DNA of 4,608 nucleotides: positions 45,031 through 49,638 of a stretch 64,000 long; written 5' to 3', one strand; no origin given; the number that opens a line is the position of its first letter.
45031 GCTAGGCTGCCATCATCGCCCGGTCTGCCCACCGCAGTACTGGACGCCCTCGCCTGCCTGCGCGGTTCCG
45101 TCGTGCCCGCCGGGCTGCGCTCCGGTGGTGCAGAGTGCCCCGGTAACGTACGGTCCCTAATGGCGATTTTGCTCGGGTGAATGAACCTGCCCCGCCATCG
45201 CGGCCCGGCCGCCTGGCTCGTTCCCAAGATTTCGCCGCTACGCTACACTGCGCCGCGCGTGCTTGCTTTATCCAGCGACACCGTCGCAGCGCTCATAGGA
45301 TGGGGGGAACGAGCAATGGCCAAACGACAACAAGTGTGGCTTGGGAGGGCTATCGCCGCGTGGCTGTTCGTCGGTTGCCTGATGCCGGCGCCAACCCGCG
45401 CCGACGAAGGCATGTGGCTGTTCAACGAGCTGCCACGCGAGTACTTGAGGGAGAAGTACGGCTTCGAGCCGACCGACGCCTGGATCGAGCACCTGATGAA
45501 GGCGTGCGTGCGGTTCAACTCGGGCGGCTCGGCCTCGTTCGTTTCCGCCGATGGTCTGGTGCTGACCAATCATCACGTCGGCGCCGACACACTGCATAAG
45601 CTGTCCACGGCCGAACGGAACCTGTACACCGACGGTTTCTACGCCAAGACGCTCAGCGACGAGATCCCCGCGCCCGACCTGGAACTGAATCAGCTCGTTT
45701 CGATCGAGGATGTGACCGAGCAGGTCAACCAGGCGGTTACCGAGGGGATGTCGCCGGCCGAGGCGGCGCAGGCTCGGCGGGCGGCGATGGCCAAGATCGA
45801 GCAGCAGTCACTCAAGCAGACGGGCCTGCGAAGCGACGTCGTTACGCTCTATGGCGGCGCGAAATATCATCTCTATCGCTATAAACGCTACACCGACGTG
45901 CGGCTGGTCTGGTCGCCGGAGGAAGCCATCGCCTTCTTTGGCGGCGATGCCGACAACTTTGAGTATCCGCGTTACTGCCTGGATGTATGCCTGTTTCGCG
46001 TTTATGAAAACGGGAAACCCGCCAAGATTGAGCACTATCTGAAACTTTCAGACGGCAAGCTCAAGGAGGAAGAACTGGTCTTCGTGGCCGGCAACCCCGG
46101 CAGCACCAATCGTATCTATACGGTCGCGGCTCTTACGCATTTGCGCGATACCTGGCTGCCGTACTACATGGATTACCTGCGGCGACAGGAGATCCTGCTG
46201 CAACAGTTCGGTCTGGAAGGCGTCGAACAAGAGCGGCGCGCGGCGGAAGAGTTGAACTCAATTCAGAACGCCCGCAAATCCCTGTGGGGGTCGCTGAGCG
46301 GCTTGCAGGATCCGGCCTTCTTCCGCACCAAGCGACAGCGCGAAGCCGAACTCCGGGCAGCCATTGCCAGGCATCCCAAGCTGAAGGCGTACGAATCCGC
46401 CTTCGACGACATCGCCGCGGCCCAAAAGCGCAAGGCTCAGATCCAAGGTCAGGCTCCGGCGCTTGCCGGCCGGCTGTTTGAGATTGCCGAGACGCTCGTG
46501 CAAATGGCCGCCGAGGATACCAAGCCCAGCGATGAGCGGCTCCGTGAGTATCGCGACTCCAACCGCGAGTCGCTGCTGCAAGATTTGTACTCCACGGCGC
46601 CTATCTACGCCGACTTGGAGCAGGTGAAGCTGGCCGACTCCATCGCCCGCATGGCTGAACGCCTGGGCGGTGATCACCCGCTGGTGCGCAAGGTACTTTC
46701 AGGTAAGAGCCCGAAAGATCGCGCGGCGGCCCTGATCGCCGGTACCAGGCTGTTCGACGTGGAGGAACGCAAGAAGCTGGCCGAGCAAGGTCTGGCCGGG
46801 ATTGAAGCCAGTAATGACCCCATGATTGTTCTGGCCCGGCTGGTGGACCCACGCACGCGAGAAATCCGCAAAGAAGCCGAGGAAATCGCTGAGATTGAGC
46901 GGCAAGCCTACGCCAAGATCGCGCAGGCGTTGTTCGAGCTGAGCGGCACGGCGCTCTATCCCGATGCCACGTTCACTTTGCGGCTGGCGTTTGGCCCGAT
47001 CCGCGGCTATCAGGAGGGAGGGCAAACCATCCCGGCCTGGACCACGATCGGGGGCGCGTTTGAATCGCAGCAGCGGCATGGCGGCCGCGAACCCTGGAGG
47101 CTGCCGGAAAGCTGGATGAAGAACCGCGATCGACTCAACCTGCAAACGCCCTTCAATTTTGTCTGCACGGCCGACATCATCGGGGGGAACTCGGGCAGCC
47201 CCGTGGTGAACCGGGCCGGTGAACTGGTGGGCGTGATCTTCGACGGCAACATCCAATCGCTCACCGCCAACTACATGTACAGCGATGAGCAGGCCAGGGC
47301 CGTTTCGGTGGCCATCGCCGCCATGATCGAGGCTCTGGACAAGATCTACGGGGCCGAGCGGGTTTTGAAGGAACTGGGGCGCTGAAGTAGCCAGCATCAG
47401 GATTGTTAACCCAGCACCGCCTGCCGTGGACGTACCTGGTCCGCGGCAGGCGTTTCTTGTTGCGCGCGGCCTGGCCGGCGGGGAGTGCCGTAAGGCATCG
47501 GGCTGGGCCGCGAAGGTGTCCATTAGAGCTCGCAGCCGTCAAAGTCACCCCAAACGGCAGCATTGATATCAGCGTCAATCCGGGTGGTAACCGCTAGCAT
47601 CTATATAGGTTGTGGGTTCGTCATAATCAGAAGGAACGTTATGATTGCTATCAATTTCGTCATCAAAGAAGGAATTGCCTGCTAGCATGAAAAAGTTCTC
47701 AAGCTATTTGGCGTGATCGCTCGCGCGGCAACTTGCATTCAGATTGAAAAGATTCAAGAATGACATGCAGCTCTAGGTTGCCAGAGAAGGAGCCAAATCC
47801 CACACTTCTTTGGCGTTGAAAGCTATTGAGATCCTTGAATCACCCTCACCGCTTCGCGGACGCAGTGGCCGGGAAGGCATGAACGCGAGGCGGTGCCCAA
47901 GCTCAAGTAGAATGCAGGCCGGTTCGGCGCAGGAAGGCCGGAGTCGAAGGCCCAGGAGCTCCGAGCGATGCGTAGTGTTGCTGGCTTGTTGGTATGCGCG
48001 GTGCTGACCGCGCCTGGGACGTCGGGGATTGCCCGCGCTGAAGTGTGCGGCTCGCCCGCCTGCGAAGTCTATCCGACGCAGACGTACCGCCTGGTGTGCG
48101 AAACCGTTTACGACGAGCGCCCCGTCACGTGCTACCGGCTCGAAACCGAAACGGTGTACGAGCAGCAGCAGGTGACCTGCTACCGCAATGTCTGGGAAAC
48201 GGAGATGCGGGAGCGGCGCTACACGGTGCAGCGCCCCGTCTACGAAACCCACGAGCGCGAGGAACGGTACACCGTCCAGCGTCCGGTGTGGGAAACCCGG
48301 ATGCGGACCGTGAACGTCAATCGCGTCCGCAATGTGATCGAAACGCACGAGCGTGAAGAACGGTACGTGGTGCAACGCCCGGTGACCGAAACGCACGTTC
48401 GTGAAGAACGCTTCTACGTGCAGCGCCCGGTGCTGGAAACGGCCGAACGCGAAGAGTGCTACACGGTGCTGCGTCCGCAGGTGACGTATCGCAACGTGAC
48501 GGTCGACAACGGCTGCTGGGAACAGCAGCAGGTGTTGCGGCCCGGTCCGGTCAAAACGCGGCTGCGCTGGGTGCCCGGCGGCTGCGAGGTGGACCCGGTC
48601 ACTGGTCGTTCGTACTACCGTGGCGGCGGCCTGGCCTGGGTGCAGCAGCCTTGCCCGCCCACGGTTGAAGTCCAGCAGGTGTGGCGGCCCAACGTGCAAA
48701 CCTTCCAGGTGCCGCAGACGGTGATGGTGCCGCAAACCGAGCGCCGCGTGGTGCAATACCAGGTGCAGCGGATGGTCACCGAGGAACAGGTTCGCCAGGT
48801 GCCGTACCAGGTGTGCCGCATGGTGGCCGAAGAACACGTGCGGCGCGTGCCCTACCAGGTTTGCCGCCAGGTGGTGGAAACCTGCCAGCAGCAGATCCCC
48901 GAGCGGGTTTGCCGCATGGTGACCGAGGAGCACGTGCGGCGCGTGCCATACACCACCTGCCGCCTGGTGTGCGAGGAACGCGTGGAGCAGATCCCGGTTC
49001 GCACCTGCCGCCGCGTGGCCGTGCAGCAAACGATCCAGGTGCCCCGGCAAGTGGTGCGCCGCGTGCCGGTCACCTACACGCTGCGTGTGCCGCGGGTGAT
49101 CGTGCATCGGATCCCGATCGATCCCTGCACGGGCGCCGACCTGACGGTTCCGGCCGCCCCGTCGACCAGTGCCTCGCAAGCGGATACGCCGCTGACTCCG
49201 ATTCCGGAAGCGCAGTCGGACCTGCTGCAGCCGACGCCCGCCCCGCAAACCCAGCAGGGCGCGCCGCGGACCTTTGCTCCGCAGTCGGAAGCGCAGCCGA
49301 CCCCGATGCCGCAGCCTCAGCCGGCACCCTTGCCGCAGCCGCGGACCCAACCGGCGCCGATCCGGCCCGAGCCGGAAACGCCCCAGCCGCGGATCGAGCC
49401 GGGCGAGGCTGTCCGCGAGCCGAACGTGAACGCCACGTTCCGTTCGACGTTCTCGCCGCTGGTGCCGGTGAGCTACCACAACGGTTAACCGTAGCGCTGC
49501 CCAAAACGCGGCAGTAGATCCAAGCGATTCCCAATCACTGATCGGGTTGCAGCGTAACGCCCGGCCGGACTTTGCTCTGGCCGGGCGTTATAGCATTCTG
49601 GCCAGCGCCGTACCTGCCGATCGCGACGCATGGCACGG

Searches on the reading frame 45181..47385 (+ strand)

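Call 24: search_protein_families(library=pfam, proteins=[window:45181-47385:+], max_evalue=0.001)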
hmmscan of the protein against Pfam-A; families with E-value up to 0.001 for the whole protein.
window:45181-47385:+ (734 aa): 3 families
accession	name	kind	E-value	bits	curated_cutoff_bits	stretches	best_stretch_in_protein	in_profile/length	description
PF10459.15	Peptidase_S46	-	5e-209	696.9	22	1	74-733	1-697/698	Peptidase S46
PF13365.12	Trypsin_2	-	6.3e-11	43.6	27.6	1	658-685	119-144/144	Trypsin-like peptidase domain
PF00089.32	Trypsin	-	0.00016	22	20.6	0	659-689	163-198/220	Trypsin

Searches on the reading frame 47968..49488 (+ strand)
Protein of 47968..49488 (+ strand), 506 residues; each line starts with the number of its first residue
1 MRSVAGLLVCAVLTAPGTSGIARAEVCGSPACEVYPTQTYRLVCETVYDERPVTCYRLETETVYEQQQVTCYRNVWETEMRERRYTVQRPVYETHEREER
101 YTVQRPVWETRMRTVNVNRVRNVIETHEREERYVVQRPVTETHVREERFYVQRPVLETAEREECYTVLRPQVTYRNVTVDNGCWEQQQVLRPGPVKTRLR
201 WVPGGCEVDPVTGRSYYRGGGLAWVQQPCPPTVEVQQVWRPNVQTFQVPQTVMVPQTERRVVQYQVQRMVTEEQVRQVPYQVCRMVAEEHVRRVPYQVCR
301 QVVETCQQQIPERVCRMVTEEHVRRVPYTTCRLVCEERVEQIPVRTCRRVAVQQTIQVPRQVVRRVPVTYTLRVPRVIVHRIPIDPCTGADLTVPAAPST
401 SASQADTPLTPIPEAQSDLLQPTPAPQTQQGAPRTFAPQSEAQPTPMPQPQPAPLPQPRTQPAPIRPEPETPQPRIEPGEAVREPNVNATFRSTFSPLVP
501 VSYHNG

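Call 24: search_protein_families(library=pfam, proteins=[window:47968-49488:+], max_evalue=0.001)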
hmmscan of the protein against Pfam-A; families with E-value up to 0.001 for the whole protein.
window:47968-49488:+ (506 aa): 1 family
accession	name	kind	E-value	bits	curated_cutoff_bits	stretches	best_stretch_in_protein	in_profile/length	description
PF07639.16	YTV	-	1.9e-44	149.9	21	6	70-111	2-43/43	YTV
